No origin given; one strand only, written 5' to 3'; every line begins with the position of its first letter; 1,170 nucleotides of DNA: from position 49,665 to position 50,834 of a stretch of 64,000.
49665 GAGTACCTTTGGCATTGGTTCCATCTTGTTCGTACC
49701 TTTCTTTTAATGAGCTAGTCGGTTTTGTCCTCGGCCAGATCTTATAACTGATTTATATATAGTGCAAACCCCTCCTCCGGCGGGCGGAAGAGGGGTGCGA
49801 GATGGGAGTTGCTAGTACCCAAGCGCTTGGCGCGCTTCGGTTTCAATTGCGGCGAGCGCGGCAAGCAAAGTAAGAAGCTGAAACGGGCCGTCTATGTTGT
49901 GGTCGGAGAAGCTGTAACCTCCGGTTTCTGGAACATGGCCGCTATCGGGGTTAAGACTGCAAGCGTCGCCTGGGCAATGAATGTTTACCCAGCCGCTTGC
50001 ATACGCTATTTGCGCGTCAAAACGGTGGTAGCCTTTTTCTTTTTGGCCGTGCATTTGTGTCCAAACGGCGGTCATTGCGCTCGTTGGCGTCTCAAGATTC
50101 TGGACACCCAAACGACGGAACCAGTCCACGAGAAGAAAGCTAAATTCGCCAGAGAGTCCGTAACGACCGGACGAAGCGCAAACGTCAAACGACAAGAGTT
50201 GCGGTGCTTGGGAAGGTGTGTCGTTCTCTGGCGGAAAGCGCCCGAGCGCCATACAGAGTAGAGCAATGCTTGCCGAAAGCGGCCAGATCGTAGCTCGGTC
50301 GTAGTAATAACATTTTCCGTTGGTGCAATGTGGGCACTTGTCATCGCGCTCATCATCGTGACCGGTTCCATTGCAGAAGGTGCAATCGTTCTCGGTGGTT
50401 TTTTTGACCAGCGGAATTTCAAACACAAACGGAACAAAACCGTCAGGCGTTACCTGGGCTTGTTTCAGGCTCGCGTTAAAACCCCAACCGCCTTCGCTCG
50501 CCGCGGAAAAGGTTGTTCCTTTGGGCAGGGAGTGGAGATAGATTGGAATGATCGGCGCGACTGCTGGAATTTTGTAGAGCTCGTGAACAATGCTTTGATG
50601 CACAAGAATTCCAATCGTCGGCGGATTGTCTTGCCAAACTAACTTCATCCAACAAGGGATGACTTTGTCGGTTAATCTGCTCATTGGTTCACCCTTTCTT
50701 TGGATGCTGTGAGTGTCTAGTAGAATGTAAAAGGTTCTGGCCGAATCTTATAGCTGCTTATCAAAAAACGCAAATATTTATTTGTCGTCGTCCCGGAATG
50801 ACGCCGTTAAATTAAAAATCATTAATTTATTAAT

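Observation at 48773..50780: Tandemly duplicated ~1-kb unit (leader + gene + identical terminator) encoding diverged paralogs with a DnaJ-type CxxCxGxG zinc-finger motif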

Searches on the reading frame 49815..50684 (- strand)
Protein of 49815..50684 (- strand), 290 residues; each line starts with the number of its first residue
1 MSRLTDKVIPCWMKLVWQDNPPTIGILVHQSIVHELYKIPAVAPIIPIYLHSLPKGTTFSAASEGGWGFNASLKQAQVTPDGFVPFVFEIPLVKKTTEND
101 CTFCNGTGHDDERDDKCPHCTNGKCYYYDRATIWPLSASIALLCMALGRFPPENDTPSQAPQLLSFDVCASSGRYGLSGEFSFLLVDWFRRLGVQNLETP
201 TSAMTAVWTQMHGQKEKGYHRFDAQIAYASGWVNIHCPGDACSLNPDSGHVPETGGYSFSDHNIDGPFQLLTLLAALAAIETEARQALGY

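Call 4: search_protein_families(library=pfam, proteins=[window:49815-50684:-], max_evalue=1)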
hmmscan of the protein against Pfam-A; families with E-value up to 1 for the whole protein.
window:49815-50684:- (290 aa): 1 family
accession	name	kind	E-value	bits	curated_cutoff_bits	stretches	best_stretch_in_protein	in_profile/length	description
PF15777.11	Anti-TRAP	-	0.47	10.9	32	0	98-121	10-37/59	Tryptophan RNA-binding attenuator protein inhibitory protein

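Call 9: find_homologous_proteins(query=window:49815-50684:-, max_evalue=0.001)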
Query window:49815-50684:- (290 aa): 4 proteins with E <= 0.001 among 1340 candidates.
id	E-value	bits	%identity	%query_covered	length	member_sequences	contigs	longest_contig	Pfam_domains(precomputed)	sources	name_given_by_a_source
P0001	5.3e-204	694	100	100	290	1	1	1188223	-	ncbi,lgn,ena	-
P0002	8.3e-135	467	69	100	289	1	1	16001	-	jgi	jgi:hypothetical protein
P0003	1.1e-111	391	59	100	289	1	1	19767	-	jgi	jgi:hypothetical protein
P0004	4.0e-74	268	48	99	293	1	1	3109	-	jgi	jgi:hypothetical protein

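Call 10: search_solved_structures(query=window:49815-50684:-, max_evalue=10)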
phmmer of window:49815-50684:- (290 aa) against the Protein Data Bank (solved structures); distinct sequences matched with E-value up to 10: 1.
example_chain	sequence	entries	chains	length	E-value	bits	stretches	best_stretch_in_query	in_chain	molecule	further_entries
1nlt_A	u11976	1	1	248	8.9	8.7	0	91-126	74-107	Mitochondrial protein import protein MAS5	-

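Call 15: find_encoding_contigs(protein=P0002, flank=8000, max_places=3)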
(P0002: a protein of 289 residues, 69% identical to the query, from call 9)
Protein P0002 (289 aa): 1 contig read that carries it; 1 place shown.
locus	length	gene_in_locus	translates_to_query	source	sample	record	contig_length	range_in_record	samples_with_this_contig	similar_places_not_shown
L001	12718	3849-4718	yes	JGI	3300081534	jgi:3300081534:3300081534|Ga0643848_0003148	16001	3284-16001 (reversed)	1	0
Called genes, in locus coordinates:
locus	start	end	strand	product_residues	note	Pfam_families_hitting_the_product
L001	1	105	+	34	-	?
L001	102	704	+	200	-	PF02834:LigT_PEase (faint)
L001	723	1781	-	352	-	PF00391:PEP-utilizers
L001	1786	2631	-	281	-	PF00300:His_Phos_1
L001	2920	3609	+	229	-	PF01027:Bax1-I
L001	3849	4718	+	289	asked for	-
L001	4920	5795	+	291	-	PF17338:GP88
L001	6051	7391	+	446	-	-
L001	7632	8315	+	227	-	-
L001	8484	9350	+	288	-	PF00483:NTP_transferase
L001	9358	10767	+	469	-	PF13416:SBP_bac_8, PF01547:SBP_bac_1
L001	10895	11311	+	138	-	PF18895:T4SS_pilin (weak)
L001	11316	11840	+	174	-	PF18895:T4SS_pilin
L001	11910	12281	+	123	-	PF18895:T4SS_pilin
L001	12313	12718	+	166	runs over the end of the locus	PF18895:T4SS_pilin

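Call 16: find_encoding_contigs(protein=P0003, flank=8000, max_places=3)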
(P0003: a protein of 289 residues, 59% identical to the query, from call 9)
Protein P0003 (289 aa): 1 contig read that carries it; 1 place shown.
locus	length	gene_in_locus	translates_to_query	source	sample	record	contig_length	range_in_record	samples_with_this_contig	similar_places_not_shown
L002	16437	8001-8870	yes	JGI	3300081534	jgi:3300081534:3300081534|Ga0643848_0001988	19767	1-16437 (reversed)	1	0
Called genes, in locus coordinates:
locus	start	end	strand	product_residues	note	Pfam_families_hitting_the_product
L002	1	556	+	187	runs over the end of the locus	-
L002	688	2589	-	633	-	PF16158:N_BRCA1_IG (weak), PF08486:SpoIID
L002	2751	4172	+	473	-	PF01943:Polysacc_synt, PF13440:Polysacc_synt_3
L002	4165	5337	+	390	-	PF04932:Wzy_C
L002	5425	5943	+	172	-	-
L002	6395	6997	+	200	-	-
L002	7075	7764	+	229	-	PF01027:Bax1-I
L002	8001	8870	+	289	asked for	-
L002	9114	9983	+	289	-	PF17338:GP88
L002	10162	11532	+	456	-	-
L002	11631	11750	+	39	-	-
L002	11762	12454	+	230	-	-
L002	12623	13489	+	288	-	PF00483:NTP_transferase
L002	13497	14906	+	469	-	PF01547:SBP_bac_1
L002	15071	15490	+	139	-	PF18895:T4SS_pilin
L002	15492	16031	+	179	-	PF04956:TrbC (weak), PF18895:T4SS_pilin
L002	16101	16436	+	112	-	?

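Call 20: search_protein_families(library=pfam, proteins=[L001:4920-5792:+, L002:9114-9980:+, P0004, L001:6051-7388:+, L001:7632-8312:+], max_evalue=10)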
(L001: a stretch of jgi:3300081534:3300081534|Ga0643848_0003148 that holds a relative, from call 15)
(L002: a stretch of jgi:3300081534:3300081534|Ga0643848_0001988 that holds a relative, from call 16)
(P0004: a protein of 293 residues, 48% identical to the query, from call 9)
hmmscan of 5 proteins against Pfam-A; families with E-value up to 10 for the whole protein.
L001:4920-5792:+ (291 aa): 2 families
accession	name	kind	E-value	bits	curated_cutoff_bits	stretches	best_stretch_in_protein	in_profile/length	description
PF17338.8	GP88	-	2.4e-20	73.8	24.4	1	54-228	42-229/230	Gene product 88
PF23872.1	DUF7227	-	0.0023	18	27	1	58-249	36-220/223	Domain of unknown function (DUF7227)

L002:9114-9980:+ (289 aa): 3 families
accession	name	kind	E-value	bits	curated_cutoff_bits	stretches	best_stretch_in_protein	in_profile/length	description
PF17338.8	GP88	-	2.5e-20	73.7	24.4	1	54-227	43-229/230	Gene product 88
PF23872.1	DUF7227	-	0.077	13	27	1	134-245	107-217/223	Domain of unknown function (DUF7227)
PF02008.25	zf-CXXC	-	0.43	11.1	26.5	1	209-229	12-31/48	CXXC zinc finger domain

P0004 (293 aa): 4 families
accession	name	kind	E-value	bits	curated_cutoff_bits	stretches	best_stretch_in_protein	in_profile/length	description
PF05849.17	L-fibroin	-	0.0001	22.3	27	2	202-247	44-89/242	Fibroin light chain (L-fibroin)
PF00684.25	DnaJ_CXXCXGXG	-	0.00081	20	32.7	1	100-125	1-26/65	DnaJ central domain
PF15777.11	Anti-TRAP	-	0.0048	17.3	32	1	96-124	9-40/59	Tryptophan RNA-binding attenuator protein inhibitory protein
PF17302.8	DUF5351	-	0.064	14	27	1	99-108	19-28/29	Family of unknown function (DUF5351)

L001:6051-7388:+ (446 aa): 0 families

L001:7632-8312:+ (227 aa): 3 families
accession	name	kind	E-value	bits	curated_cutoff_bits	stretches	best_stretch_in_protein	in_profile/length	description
PF09284.16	RhgB_N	-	0.0064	16.5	27.2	1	136-179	21-64/251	Rhamnogalacturonan lyase B, N-terminal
PF03168.19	LEA_2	-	0.045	14.7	25.4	1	136-180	1-45/98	Late embryogenesis abundant protein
PF08237.17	PE-PPE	-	0.12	12.2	21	1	67-122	14-67/228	PE-PPE domain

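Call 21: search_protein_families(library=phrogs, proteins=[window:49815-50684:-, L001:4920-5792:+], max_evalue=1)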
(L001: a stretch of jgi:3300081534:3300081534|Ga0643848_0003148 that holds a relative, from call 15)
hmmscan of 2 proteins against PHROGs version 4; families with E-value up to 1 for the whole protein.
window:49815-50684:- (290 aa): 3 families
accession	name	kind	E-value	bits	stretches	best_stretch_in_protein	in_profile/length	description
phrog_12902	-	unknown function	0.058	14.7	1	100-127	25-54/61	-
phrog_9961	-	unknown function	0.11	14.2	1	95-124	4-37/99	-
phrog_3931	-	unknown function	0.23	12.6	1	88-121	18-51/59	-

L001:4920-5792:+ (291 aa): 2 families
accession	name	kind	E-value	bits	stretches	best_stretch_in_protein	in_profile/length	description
phrog_1392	-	unknown function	2e-09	38.2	1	41-242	80-282/296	-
phrog_2554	-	unknown function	0.00035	20.6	1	196-249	464-522/529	-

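Call 24: predict_structure(alignment_id=A1)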
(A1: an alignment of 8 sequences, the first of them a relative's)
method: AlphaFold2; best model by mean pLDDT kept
length: 290 residues; sequences in the alignment: 8
mean_pLDDT: 86.8   pTM: 0.89
mean pLDDT of the five models: 86.8, 83.2, 81.6, 79.4, 79.1
residues with pLDDT >= 90: 157; 70-90: 108; 50-70: 24; < 50: 1
segments of 3 or more residues with pLDDT < 50: none
pLDDT, mean of each block of 10 residues (from residue 1): 73 93 95 88 87 90 84 92 94 93 88 78 91 93 83 69 88 80 93 96 94 69 91 83 76 82 84 96 95
secondary structure, 60 per line:
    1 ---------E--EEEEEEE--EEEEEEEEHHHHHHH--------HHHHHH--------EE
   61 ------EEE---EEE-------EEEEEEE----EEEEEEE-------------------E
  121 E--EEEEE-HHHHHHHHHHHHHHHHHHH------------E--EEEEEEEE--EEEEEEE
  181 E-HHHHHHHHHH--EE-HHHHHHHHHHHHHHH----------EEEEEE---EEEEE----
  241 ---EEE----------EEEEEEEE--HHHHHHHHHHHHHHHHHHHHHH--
elements in order: E13-19 E22-29 H30-36 H45-50 E67-69 E73-75 E83-89 E94-100 E124-128 H130-148 E164-171 E174-181 H183-192 H198-212 E223-228 E232-236 E244-246 E257-264 H267-288

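Call 26: search_protein_representatives(alignment_id=A1)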
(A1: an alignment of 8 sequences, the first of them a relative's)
Query: 8 sequences, 293 profile positions. Proteins with E-value up to 0.001 (for the whole library): 1341; up to 1e-10: 938; up to 1e-30: 386. The best 150 are listed.
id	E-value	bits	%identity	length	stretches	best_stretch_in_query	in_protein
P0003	1.3e-131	454.7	-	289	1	4-293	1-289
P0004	1.5e-124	431.5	-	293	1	1-292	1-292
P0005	1.3e-120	418.6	-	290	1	1-290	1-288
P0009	2.4e-92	325.8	-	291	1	2-292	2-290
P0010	1.5e-91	323.2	-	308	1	4-292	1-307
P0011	1.4e-88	313.5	-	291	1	4-292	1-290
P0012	5.0e-88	311.7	-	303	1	3-292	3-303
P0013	1.1e-87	310.5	-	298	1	1-290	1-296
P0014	3.5e-87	308.9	-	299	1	4-292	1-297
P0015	6.1e-87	308.1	-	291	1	4-291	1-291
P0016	1.2e-86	307.2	-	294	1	1-290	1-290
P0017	1.0e-85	304.0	-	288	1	2-293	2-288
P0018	3.5e-85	302.3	-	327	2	101-292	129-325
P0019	5.3e-85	301.7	-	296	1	2-290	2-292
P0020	1.7e-84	300.1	-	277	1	17-292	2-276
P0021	4.1e-84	298.8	-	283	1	10-291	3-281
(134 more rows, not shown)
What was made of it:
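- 1341 representative clusters with E <= 1e-3 and 386 with E <= 1e-30, nearly all 280-300 aa (call 26).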

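Call 27: fold_search(model_id=the predicted structure, library=pdb)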
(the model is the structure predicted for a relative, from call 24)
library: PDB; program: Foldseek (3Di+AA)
matches with E <= 10: 664; with E <= 0.001: 0
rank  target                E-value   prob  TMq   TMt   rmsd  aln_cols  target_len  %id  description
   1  2p9u_D                3.0e-02  0.25  0.23  0.23  15.5       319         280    8  Crystal structure of bovine Arp2/3 complex co-crystallized with AMP-PNP and calcium (released 2007-05-29)
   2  7cu8_D                7.0e-02  0.13  0.14  0.19  14.2       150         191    9  Crystal structure of the soluble domain of TiME protein from Mycobacterium tuberculosis (released 2021-08-25)
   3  3dxm_D                8.3e-02  0.16  0.22  0.23  15.6       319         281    8  Structure of Bos taurus Arp2/3 Complex with Bound Inhibitor CK0993548 (released 2009-07-28)
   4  1u2v_D                8.7e-02  0.20  0.23  0.23  13.6       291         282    8  Crystal structure of Arp2/3 complex with bound ADP and calcium (released 2004-11-09)
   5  7cu9_B                8.7e-02  0.11  0.13  0.17  15.2       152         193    8  Crystal structure of the soluble domain of TiME protein from Mycobacterium smegmatis (released 2021-08-25)
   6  2p9n_D                1.1e-01  0.15  0.23  0.23  15.8       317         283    7  Crystal Structure of bovine Arp2/3 complex co-crystallized with ADP (released 2007-05-29)
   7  7cu8_A                1.4e-01  0.10  0.14  0.19  14.0       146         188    9  Crystal structure of the soluble domain of TiME protein from Mycobacterium tuberculosis (released 2021-08-25)
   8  8ym2_A                1.4e-01  0.07  0.11  0.17  15.0       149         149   11  Crystal structure of AIDA-1 PTB domain in complex with SynGAP NPxF motif (released 2024-05-29)
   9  7cu8_E                1.8e-01  0.13  0.17  0.22  11.7       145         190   11  Crystal structure of the soluble domain of TiME protein from Mycobacterium tuberculosis (released 2021-08-25)
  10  2lcg_MODEL_1_A        1.9e-01  0.15  0.15  0.27  13.0       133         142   10  Solution NMR structure of protein Rmet_5065 from Ralstonia metallidurans, Northeast Structural Genomics Consor (released 2011-05-18)
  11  3fo5_B                2.1e-01  0.13  0.16  0.18  13.9       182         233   10  Human START domain of Acyl-coenzyme A thioesterase 11 (ACOT11) (released 2009-02-24)
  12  2zdx_A                2.1e-01  0.11  0.15  0.14  10.2       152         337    8  Inhibitor-bound structures of human pyruvate dehydrogenase kinase 4 (released 2008-12-09)
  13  3crk_A                2.5e-01  0.09  0.15  0.13  12.1       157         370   10  Crystal structure of the PDHK2-L2 complex. (released 2008-04-29)
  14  3crk_B                2.5e-01  0.07  0.14  0.12  12.3       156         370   10  Crystal structure of the PDHK2-L2 complex. (released 2008-04-29)
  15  1jm6_A                2.8e-01  0.08  0.15  0.13  12.2       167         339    8  Pyruvate dehydrogenase kinase, isozyme 2, containing ADP (released 2001-10-24)
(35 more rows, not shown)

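Call 32: fold_search(model_id=the predicted structure, library=viral)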
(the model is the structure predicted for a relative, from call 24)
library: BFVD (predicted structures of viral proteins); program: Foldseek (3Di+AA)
matches with E <= 10: 458; with E <= 0.001: 0
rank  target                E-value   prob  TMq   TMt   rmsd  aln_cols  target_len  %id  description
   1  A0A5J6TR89            8.1e-03  0.18  0.16  0.17  18.7       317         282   10  Uncharacterized protein [Streptomyces phage Gilgamesh]
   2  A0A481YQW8            9.6e-03  0.20  0.17  0.06  22.3       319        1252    8  Early transcription factor large subunit-like protein [Marseillevirus LCMAC101]
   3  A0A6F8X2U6            4.6e-02  0.12  0.17  0.06  19.8       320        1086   10  Early transcription factor large subunit-like protein [Lymphocystis disease virus 2]
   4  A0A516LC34            9.1e-02  0.08  0.18  0.08  27.7       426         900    7  (no name in the UniProt tables at hand)
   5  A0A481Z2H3            1.1e-01  0.04  0.13  0.06  21.2       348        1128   11  Early transcription factor large subunit-like protein [Pithovirus LCPAC001]
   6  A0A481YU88            1.2e-01  0.08  0.17  0.07  24.8       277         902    9  Uncharacterized protein [Marseillevirus LCMAC103]
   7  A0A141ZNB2            1.3e-01  0.06  0.17  0.05  21.5       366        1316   10  (no name in the UniProt tables at hand)
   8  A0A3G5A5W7            1.3e-01  0.04  0.12  0.09  22.8       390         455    6  Uncharacterized protein [Harvfovirus sp.]
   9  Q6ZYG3                1.7e-01  0.06  0.10  0.14  17.4       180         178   10  Uncharacterized protein [Pyrobaculum spherical virus (isolate United States/Yellowstone)]
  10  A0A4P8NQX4            2.0e-01  0.11  0.13  0.05  12.2       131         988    7  (no name in the UniProt tables at hand)
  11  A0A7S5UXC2            2.0e-01  0.09  0.19  0.22  16.7       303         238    8  (no name in the UniProt tables at hand)
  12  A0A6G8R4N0            2.1e-01  0.10  0.14  0.18  13.3       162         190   14  (no name in the UniProt tables at hand)
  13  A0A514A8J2            2.1e-01  0.08  0.14  0.19  11.0       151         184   14  Uncharacterized protein [Pantoea phage Kyle]
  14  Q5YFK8                2.4e-01  0.06  0.15  0.05  18.6       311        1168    7  Uncharacterized protein [Singapore grouper iridovirus]
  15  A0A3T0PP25            2.5e-01  0.08  0.20  0.22  21.8       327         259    8  eIF-2 alpha-like protein [Lumpfish ranavirus]
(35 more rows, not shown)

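Call 33: search_solved_structures(query=A2, max_evalue=10, show_alignments=2)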
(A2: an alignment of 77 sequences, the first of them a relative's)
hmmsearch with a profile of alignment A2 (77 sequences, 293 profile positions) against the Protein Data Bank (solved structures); distinct sequences matched with E-value up to 10: 8.
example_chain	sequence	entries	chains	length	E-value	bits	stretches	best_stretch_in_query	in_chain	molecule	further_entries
1nlt_A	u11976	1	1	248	0.0029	20.2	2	96-129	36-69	Mitochondrial protein import protein MAS5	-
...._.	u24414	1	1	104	0.0035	20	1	96-128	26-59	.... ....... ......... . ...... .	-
1exk_A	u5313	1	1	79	0.0044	19.6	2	93-125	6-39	DNAJ PROTEIN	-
7zhs_A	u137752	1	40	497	0.037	16.6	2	91-126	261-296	Ubiquitin-like protein SMT3,DnaJ homolog subfamily A member 2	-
3lcz_A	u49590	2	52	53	0.06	15.9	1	97-126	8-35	Inhibitor of TRAP, regulated by T-BOX (Trp) sequence RtpA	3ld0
1imu_A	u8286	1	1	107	0.089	15.4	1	157-223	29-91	HYPOTHETICAL PROTEIN HI0257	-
6jzb_A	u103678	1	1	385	0.12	14.9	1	84-129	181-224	Chaperone protein DnaJ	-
8rd8_D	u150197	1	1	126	0.18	14.4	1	155-229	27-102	30S ribosomal protein S30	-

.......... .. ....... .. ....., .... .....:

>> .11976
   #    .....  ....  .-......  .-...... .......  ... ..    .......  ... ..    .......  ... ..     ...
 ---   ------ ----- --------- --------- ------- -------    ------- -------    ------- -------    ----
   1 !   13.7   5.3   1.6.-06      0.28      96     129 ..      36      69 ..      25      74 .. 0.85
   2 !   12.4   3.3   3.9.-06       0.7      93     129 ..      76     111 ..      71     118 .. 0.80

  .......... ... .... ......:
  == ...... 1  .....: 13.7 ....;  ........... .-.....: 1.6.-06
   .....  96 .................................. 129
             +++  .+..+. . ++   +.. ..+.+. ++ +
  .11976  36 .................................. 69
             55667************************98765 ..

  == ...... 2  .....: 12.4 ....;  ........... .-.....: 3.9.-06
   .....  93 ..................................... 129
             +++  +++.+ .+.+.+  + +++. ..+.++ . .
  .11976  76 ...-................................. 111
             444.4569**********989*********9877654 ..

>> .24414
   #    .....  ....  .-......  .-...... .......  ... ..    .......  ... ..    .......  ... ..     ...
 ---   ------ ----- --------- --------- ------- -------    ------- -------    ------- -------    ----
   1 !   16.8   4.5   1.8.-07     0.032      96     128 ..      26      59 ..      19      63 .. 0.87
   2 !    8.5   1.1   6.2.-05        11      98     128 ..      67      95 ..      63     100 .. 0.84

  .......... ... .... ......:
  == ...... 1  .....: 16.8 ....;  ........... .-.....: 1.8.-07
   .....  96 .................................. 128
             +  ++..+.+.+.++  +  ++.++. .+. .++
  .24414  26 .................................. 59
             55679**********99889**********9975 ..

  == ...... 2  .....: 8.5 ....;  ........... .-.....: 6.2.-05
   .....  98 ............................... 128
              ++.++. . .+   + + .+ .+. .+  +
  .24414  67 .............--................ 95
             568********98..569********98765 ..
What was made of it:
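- Closest known: DnaJ/Hsp40 cysteine-rich zinc-finger domain. Same: The family profile hits Ydj1, DNAJA3, DnaJ and anti-TRAP at exactly this segment (E 0.003-0.06, call 33).
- Tried and rejected: PDB sequence searches with a single protein and with a 77-sequence profile returned only DnaJ-type zinc segments, plus two non-significant hits to ribosome-hibernation-like proteins (E 0.09-0.18; calls 10, 33).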

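Call 34: search_protein_families(library=ncbifam, alignment_id=A2, max_evalue=0.1)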
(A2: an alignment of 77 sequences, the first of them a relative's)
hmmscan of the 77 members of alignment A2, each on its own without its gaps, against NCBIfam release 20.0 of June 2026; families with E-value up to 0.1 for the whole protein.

A. member 1, P0001 (290 aa): 0 families

B. families by the number of members that match (of 77 scanned): 18 families
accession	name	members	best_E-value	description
TIGR02349.1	DnaJ_bact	55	4.6e-06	molecular chaperone DnaJ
NF008035.0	PRK10767.1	34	2.2e-05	molecular chaperone DnaJ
TIGR02642.1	phage_xxxx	34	8.8e-05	TIGR02642 family protein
NF058604.1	RtpA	25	0.00023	anti-TRAP protein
NF010894.0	PRK14301.1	11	0.0022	chaperone protein DnaJ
NF010874.0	PRK14281.1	9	0.01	chaperone protein DnaJ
NF010872.0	PRK14279.1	7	0.0026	molecular chaperone DnaJ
NF010871.0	PRK14278.1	4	0.0016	molecular chaperone DnaJ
NF010885.0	PRK14292.1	2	0.059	chaperone protein DnaJ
NF041921.1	HVO_A0556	1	0.0091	HVO_A0556 family zinc finger protein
NF005134.0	PRK06585.1-1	1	0.022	DNA polymerase III subunit delta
TIGR00100.1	hypA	1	0.031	hydrogenase maturation nickel metallochaperone HypA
NF001503.0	PRK00349.1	1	0.062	excinuclease ABC subunit UvrA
NF037946.1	terminal_TopJ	1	0.072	terminal organelle assembly protein TopJ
NF007216.0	PRK09638.1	1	0.081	RNA polymerase sigma factor SigY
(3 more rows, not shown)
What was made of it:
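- Zinc knuckle: sub-threshold hits to DnaJ_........, anti-TRAP, Ydj1 and DnaJ (calls 20, 33, 34).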
